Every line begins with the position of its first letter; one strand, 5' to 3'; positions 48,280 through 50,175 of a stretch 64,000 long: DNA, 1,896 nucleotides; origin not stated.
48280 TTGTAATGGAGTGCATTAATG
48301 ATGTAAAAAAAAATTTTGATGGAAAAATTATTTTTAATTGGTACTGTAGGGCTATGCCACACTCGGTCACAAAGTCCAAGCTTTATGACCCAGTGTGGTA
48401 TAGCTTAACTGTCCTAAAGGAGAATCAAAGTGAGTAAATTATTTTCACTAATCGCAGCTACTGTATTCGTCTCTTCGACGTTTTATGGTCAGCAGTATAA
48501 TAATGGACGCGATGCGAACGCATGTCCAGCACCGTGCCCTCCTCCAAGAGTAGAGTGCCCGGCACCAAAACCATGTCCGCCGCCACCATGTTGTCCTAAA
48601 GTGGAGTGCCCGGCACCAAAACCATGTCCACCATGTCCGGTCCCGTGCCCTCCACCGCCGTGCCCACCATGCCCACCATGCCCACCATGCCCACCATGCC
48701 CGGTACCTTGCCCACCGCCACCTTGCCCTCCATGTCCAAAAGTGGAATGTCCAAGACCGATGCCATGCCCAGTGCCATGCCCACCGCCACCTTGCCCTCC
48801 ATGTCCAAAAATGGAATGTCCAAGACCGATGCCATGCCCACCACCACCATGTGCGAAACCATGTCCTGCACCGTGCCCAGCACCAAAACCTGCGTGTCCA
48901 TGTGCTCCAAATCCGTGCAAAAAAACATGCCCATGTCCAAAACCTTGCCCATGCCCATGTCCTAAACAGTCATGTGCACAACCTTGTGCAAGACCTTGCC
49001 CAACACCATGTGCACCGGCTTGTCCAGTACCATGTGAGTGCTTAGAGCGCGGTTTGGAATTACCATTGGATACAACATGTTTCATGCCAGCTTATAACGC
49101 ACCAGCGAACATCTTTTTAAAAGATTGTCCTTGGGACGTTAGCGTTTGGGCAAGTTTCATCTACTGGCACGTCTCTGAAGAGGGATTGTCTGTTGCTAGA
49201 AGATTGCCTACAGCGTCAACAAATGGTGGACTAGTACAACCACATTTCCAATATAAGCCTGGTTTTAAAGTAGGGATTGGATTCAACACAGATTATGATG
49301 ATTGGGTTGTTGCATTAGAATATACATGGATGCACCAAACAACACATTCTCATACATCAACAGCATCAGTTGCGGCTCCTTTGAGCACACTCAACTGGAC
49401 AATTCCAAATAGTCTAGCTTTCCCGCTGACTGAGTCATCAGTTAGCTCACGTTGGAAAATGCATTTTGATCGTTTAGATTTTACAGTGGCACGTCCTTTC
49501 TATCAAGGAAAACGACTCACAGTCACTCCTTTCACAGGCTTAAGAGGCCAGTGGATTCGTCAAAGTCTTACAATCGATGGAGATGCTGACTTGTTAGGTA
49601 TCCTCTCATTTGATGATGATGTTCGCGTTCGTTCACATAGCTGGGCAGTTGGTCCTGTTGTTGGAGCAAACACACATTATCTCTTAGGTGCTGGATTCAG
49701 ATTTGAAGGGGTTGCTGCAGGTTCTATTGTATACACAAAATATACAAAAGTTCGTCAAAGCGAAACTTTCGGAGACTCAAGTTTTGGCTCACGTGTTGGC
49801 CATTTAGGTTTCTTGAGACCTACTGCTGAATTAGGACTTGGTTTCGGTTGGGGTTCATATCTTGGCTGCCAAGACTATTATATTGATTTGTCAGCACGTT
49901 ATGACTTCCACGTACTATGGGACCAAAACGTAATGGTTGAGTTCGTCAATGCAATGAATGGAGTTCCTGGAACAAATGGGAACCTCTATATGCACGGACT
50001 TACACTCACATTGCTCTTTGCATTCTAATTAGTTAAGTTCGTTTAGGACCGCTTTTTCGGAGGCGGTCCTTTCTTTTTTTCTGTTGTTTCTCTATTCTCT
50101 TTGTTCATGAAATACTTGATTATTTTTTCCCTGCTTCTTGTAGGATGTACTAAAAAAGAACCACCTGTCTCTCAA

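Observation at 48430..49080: Porin with a ~170-residue N-terminal extension made almost entirely of Cys and Pro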

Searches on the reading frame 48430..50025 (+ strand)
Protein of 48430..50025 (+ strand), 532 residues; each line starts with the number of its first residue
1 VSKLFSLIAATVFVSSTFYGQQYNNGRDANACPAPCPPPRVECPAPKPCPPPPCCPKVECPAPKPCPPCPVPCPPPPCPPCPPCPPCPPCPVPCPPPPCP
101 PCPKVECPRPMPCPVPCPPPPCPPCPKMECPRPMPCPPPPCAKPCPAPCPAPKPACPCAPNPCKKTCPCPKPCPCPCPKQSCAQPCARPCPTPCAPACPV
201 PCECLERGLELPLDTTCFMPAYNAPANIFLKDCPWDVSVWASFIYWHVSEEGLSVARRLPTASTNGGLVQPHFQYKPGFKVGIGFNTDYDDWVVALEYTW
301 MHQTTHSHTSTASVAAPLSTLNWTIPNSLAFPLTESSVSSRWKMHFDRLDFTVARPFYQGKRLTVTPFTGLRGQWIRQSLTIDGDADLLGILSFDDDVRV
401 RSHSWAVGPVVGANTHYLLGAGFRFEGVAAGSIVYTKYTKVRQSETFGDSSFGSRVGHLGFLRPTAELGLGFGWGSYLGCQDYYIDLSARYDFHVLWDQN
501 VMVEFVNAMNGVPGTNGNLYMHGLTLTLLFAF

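Call 5: search_protein_families(library=pfam, proteins=[window:48430-50025:+], max_evalue=0.1)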
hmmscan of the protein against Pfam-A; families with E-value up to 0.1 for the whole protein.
window:48430-50025:+ (532 aa): 1 family
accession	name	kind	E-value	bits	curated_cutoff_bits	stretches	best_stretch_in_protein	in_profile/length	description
PF05150.18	Legionella_OMP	-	2.5e-19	69.7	25.4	1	235-529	9-278/281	Legionella pneumophila major outer membrane protein precursor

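Call 6: search_protein_families(library=ncbifam, proteins=[window:48430-50025:+], max_evalue=0.1)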
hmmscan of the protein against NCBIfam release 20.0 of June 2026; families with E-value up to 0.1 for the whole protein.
window:48430-50025:+ (532 aa): 0 families

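Call 25: find_related_loci(query=A2, collection=genome_contigs, flank=3000)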
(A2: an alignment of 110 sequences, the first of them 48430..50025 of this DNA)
Query A2 (532 aa) in genome_contigs; peptide patterns used: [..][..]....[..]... (x = any residue, [..] = any of these).
161 stretches matched a pattern; 148 encode a relative of the query (tblastn E <= 1e-3); the best 80 are kept; 77 distinct loci.
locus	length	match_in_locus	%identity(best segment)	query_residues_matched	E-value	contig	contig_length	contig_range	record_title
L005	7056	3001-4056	55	193-532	2e-116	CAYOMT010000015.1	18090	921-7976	MAG TPA_asm: uncultured bacterium isolate SRP200132_co2_286 genome assembly, contig: NODE_2502_length_18090_cov_11.40659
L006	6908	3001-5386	50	181-532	6e-105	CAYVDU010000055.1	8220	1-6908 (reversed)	MAG TPA_asm: uncultured bacterium isolate SRP287051_co2_217 genome assembly, contig: NODE_13922_length_8220_cov_4.832333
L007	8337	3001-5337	45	163-532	4e-102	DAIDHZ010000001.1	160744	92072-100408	MAG TPA_asm: Chlamydiae bacterium isolate clean353 NODE_1_length_160744_cov_19.501982, whole genome shotgun sequence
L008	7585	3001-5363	43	185-532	3e-79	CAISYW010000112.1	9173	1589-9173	MAG: uncultured Chlamydiae bacterium isolate AlinenSedimentsCore1_bin-1524 genome assembly, contig: bin-1524:112/202, wh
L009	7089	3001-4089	41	180-532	1e-73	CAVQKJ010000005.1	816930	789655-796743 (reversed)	MAG: uncultured Chlamydiae bacterium isolate MFD00008.bin.3.143 genome assembly, contig: contig_43157, whole genome shot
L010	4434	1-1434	34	81-532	2e-72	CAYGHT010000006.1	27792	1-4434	MAG TPA_asm: uncultured bacterium isolate ERP113451_co3_56 genome assembly, contig: NODE_1175_length_27792_cov_6.531745,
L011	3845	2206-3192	40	192-532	6e-69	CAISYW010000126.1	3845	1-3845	MAG: uncultured Chlamydiae bacterium isolate AlinenSedimentsCore1_bin-1524 genome assembly, contig: bin-1524:126/202, wh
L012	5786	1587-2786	39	129-532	3e-68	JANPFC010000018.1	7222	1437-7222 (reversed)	MAG: Chlamydiota bacterium isolate VAR_78_metabat_106 VAR_78_k141_1852918, whole genome shotgun sequence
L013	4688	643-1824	36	156-532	2e-66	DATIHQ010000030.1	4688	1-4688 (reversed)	MAG TPA_asm: Chlamydiales bacterium isolate SMAG_U15642 k141_690206, whole genome shotgun sequence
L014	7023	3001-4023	40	204-532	2e-66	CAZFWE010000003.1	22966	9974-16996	MAG TPA_asm: uncultured bacterium isolate SRP193066_co1_78 genome assembly, contig: NODE_2257_length_22966_cov_4.651347,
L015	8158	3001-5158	39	170-532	2e-65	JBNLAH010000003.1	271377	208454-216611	MAG: Parachlamydiales bacterium isolate C2.bin.8.permissive NODE_3_length_271377_cov_15.490439, whole genome shotgun seq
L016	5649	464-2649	39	181-532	1e-65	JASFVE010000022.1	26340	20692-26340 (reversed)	MAG: Chlamydiota bacterium isolate D1105M20metaG_Bin_153 D1105M20metaG_FD_scaffold_368_c1, whole genome shotgun sequence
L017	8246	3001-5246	40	194-532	2e-65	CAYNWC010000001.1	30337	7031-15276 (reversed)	MAG TPA_asm: uncultured bacterium isolate SRP200132_co1_23 genome assembly, contig: NODE_2556_length_30337_cov_5.503963,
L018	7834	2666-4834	40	217-532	3e-64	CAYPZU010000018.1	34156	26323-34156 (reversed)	MAG TPA_asm: uncultured bacterium isolate SRP292972_co2_195 genome assembly, contig: NODE_1132_length_34156_cov_8.560599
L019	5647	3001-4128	40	176-532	4e-64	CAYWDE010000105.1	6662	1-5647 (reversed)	MAG TPA_asm: uncultured bacterium isolate SRP302895_co1_246 genome assembly, contig: NODE_24128_length_6662_cov_4.202512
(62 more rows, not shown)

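Call 34: predict_structure(alignment_id=A2)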
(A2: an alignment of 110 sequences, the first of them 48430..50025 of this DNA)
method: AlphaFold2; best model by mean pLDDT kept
length: 532 residues; sequences in the alignment: 110
mean_pLDDT: 74.6   pTM: 0.68
mean pLDDT of the five models: 74.6, 72.9, 71.9, 71.8, 70.6
residues with pLDDT >= 90: 213; 70-90: 88; 50-70: 117; < 50: 114
segments of 3 or more residues with pLDDT < 50: 15-46, 110-114, 140-146, 151-183, 185-187, 197-203
pLDDT, mean of each block of 10 residues (from residue 1): 57 47 37 39 47 49 57 55 61 64 55 55 58 54 46 44 42 45 49 51 59 59 73 86 98 90 89 97 90 96 95 73 64 84 98 92 94 98 87 88 98 95 95 98 92 95 98 91 93 97 92 90 98 91
secondary structure, 60 per line:
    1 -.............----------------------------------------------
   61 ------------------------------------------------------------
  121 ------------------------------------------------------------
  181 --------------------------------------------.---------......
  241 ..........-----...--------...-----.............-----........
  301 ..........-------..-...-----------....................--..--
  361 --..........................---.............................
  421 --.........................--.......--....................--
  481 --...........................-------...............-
elements in order: H2-14 E235-250 E256-258 E267-269 E275-287 E293-310 E335-354 E363-388 E392-420 E423-447 E450-456 E459-478 E483-500 H501-509 E517-531

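Call 36: fold_search(model_id=the predicted structure, library=pdb)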
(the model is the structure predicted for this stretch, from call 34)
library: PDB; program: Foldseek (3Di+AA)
matches with E <= 10: 876; with E <= 0.001: 68
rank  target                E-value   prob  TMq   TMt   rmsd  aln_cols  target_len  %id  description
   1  9nh1_C                5.0e-12  1.00  0.38  0.72   5.8       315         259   10  In situ cryo-EM structure of porin I of the Legionella Dot/Icm T4SS machine (released 2025-09-17)
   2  9nh1_B                8.3e-12  1.00  0.39  0.74   6.5       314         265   10  In situ cryo-EM structure of porin I of the Legionella Dot/Icm T4SS machine (released 2025-09-17)
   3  9nh1_A                1.9e-11  1.00  0.38  0.74   6.4       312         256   10  In situ cryo-EM structure of porin I of the Legionella Dot/Icm T4SS machine (released 2025-09-17)
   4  7xw0_A                6.9e-08  1.00  0.31  0.55   8.2       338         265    9  Crystal structure of pOmpT (released 2023-05-31)
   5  2x56                  8.9e-08  1.00  0.30  0.52   9.0       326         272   10  Yersinia Pestis Plasminogen Activator Pla (Native) (released 2010-07-28)
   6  2x55                  2.2e-07  1.00  0.30  0.51   9.0       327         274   10  Yersinia Pestis Plasminogen Activator Pla (Native) (released 2010-07-28)
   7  7xw0_B                3.0e-07  1.00  0.32  0.58   8.3       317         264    9  Crystal structure of pOmpT (released 2023-05-31)
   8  2x4m_A                8.5e-07  1.00  0.28  0.46  10.7       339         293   11  Yersinia Pestis Plasminogen Activator Pla (released 2010-07-28)
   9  2x4m_C                9.8e-07  1.00  0.29  0.48  10.4       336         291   10  Yersinia Pestis Plasminogen Activator Pla (released 2010-07-28)
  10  1k24                  2.3e-06  1.00  0.26  0.49  10.8       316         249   10  Crystal Structure of the OpcA Outer Membrane Adhesin/Invasin from Neisseria meningitidis (released 2002-03-27)
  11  2r4n_A                2.7e-06  0.98  0.16  0.19  24.8       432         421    7  Crystal structure of the long-chain fatty acid transporter FadL mutant N33A (released 2008-09-16)
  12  9a34_MODEL_1_A        2.9e-06  1.00  0.28  0.43  13.4       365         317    8  Model of E. coli OmpT by in-cell photo-crosslinking MS and deep learning (released 2023-02-24)
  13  3bs0_A                5.9e-06  1.00  0.19  0.23  17.7       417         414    9  Crystal structure of the P. putida toluene transporter TodX (released 2008-06-10)
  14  4dcb_A                7.2e-06  1.00  0.31  0.53   9.8       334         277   10  Y. pestis Plasminogen Activator Pla in Complex with Human Plasminogen Activation Loop Peptide ALP11 (released 2012-06-06)
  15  2x4m_B                1.1e-05  1.00  0.29  0.49  10.2       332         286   10  Yersinia Pestis Plasminogen Activator Pla (released 2010-07-28)
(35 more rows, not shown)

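Call 62: search_solved_structures(query=A2, max_evalue=0.01, show_alignments=1)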
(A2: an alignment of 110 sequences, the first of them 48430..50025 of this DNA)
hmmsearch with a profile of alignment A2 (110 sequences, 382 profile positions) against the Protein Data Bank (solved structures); distinct sequences matched with E-value up to 0.01: 0.

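Call 63: search_protein_representatives(protein=window:48430-50025:+)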
Query: 532 residues. Proteins with E-value up to 0.001 (for the whole library): 3466; up to 1e-10: 1892; up to 1e-30: 467. The best 150 are listed.
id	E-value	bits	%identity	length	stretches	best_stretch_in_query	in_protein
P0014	5.3e-105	368.9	54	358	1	200-532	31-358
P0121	2.4e-73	264.3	44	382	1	205-532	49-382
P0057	5.0e-71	256.7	45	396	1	194-532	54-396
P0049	6.4e-71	256.3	43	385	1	205-532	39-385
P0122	2.0e-70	254.7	44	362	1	210-528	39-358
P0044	1.4e-69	251.9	43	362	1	193-531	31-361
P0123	1.9e-69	251.5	44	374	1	202-528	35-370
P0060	2.2e-69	251.2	44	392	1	193-530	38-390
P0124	6.4e-68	246.4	44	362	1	196-530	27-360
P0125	9.9e-68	245.8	46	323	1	200-532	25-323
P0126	1.6e-67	245.1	47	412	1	201-532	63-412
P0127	3.5e-67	244.0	45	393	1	218-526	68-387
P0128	1.6e-66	241.8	39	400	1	173-532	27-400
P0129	1.3e-65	238.8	41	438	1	130-532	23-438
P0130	1.4e-64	235.4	40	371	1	203-532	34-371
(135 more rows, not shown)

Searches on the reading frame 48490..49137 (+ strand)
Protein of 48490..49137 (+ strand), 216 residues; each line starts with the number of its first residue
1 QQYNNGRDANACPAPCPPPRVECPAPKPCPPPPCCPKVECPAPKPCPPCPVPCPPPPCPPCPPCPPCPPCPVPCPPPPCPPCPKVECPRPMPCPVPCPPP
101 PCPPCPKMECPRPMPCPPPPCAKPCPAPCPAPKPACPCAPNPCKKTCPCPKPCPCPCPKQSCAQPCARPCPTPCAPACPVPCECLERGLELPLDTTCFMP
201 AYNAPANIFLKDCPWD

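Call 38: find_homologous_proteins(query=window:48514-49053:+, max_evalue=0.001)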
Query seq(180 aa): 8000 candidates shared short words with the query, none scored E <= 0.001.

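Call 70: search_protein_families(library=pfam, proteins=[window:48490-49137:+], max_evalue=10)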
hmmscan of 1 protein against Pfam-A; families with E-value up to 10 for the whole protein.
seq(216 aa): 0 families
